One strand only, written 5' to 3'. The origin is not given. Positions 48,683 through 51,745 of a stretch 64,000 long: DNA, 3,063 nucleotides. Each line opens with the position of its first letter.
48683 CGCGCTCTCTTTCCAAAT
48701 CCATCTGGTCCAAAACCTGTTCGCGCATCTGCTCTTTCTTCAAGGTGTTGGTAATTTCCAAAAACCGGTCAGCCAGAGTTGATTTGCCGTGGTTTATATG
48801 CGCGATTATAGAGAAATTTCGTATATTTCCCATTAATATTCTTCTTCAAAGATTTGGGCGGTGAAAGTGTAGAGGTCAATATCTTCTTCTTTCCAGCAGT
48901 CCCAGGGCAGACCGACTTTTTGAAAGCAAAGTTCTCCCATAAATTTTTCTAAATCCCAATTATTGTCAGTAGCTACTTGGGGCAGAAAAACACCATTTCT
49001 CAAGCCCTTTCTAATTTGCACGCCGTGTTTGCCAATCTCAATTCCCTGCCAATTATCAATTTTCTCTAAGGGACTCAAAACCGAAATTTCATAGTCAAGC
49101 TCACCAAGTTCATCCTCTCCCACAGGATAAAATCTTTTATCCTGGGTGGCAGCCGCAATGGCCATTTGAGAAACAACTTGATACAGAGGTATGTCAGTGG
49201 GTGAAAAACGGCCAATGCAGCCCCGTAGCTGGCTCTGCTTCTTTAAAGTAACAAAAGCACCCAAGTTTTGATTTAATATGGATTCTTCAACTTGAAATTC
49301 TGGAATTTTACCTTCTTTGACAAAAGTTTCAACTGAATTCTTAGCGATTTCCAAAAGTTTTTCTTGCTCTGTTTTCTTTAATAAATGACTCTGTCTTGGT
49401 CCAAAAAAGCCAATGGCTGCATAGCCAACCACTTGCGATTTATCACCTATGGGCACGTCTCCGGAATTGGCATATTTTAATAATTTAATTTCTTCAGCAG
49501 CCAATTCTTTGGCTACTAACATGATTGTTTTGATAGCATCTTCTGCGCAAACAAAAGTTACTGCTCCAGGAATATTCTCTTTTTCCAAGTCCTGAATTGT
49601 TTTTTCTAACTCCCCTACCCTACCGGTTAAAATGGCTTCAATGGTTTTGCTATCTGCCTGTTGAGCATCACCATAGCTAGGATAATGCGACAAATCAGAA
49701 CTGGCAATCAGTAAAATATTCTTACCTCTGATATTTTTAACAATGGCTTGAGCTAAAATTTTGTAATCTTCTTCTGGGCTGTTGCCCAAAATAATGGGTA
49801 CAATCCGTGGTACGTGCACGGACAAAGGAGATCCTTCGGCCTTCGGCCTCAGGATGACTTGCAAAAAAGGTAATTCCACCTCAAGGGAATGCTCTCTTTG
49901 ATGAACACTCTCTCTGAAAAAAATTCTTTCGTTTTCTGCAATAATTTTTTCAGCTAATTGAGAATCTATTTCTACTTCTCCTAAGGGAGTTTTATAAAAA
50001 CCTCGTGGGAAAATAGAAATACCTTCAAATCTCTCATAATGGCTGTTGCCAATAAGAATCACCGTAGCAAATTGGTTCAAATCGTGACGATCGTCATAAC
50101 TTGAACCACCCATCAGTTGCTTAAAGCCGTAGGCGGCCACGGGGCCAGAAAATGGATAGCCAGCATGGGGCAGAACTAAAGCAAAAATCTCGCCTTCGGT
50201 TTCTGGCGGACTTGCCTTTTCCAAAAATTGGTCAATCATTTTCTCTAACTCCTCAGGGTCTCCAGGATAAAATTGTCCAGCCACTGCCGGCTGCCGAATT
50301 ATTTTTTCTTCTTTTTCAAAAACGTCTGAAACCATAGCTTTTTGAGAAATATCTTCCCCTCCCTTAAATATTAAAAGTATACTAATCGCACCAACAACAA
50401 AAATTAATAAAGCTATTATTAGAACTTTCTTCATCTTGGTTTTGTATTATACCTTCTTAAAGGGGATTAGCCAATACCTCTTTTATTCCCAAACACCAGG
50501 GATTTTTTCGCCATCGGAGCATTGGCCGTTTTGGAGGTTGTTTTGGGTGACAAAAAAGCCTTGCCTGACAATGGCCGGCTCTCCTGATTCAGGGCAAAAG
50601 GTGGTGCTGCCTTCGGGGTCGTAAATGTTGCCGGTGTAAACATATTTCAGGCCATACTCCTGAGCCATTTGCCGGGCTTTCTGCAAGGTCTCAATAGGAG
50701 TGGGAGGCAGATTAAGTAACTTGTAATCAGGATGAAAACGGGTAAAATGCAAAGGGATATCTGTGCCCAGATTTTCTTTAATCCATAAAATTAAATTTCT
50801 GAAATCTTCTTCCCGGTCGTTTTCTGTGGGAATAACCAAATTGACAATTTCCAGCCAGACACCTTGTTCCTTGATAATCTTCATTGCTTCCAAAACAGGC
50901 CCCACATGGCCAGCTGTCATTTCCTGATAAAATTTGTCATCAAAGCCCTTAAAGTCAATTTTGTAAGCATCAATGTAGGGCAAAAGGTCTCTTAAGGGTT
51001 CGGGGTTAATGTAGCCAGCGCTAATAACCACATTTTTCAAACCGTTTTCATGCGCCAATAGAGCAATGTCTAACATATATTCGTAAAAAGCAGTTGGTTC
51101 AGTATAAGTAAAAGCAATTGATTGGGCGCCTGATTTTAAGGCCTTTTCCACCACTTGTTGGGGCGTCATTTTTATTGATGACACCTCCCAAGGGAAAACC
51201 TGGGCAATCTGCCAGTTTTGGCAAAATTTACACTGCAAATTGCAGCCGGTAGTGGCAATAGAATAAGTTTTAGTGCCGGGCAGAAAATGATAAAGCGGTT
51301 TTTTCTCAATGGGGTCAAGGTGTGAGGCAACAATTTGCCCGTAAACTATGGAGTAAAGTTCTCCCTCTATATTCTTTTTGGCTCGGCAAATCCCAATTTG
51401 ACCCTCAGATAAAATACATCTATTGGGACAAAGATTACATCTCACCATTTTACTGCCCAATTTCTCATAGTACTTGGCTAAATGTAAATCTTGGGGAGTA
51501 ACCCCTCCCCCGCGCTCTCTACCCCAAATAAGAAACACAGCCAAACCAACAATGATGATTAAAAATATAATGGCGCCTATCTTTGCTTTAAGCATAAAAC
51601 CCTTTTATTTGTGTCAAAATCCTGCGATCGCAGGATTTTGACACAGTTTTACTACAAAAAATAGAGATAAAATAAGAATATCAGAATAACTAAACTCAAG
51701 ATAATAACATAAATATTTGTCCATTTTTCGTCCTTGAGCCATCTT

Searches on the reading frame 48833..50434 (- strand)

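Call 37: search_protein_families(library=pfam, proteins=[window:48833-50434:-], max_evalue=0.001)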
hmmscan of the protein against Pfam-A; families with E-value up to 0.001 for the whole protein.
window:48833-50434:- (533 aa): 2 families
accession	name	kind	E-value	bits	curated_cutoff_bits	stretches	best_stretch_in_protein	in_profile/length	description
PF01875.22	Memo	-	5.2e-59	200.1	27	1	48-341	1-268/269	Memo-like protein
PF01871.22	AMMECR1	-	1.4e-52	178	25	1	361-529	1-168/168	AMMECR1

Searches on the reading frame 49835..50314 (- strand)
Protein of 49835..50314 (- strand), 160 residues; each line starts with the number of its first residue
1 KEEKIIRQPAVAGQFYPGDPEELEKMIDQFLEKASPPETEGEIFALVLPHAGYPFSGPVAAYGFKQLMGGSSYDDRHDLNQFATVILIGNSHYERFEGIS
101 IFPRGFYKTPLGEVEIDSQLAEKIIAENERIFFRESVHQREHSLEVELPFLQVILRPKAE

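Call 82: search_solved_structures(query=window:49835-50314:-, max_evalue=0.001, show_alignments=3)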
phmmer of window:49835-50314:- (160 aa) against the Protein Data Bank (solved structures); distinct sequences matched with E-value up to 0.001: 3.
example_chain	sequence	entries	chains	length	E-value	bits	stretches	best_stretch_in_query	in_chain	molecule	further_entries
7m8h_A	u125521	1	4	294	2.2e-08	37.2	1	5-152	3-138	Protein MEMO1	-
7kq8_A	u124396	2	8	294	2.2e-08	37.2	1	5-152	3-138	Protein MEMO1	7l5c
3bcz_A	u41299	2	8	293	2.7e-08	37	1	6-152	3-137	Protein MEMO1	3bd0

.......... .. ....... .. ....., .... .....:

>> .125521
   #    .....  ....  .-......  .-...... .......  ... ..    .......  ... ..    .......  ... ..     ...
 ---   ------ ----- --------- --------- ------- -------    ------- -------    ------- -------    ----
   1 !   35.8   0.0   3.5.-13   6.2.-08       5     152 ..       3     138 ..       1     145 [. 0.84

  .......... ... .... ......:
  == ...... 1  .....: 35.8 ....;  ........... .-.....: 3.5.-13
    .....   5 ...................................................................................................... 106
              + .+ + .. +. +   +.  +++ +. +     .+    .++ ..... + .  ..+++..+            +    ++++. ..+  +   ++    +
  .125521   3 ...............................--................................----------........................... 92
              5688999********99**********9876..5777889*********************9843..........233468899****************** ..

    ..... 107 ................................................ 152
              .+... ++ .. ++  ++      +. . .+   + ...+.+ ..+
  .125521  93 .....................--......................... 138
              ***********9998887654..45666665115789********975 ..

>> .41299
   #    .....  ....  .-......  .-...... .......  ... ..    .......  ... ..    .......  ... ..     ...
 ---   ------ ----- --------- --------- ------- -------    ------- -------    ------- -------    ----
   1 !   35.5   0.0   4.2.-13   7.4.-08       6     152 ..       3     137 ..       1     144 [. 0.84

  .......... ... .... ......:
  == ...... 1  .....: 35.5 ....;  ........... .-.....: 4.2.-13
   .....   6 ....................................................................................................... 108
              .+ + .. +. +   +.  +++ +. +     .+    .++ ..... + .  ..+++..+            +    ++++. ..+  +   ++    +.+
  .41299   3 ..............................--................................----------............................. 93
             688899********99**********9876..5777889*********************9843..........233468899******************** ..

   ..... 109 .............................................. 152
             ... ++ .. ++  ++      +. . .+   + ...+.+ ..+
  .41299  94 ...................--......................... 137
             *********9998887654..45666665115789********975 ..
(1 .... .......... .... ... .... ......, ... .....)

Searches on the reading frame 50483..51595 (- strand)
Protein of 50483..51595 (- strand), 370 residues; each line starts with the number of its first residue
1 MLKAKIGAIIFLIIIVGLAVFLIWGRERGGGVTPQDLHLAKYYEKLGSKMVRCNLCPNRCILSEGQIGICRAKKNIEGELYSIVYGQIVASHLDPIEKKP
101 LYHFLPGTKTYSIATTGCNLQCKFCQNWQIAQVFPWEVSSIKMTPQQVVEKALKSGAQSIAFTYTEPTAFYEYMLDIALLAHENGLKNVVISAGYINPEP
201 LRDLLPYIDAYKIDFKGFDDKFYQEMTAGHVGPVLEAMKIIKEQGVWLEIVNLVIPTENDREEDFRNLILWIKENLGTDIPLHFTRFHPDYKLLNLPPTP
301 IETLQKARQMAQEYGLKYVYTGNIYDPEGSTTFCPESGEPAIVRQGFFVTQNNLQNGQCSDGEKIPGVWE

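Call 37: search_protein_families(library=pfam, proteins=[window:50483-51595:-], max_evalue=0.001)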
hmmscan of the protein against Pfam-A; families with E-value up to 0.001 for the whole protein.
window:50483-51595:- (370 aa): 2 families
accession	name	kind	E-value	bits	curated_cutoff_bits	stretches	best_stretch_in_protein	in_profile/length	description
PF04055.27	Radical_SAM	-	1.8e-22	80.7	29.5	1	113-268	2-165/166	Radical SAM superfamily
PF13353.11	Fer4_12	-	0.00016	22.5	22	1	112-209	9-110/137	4Fe-4S single cluster domain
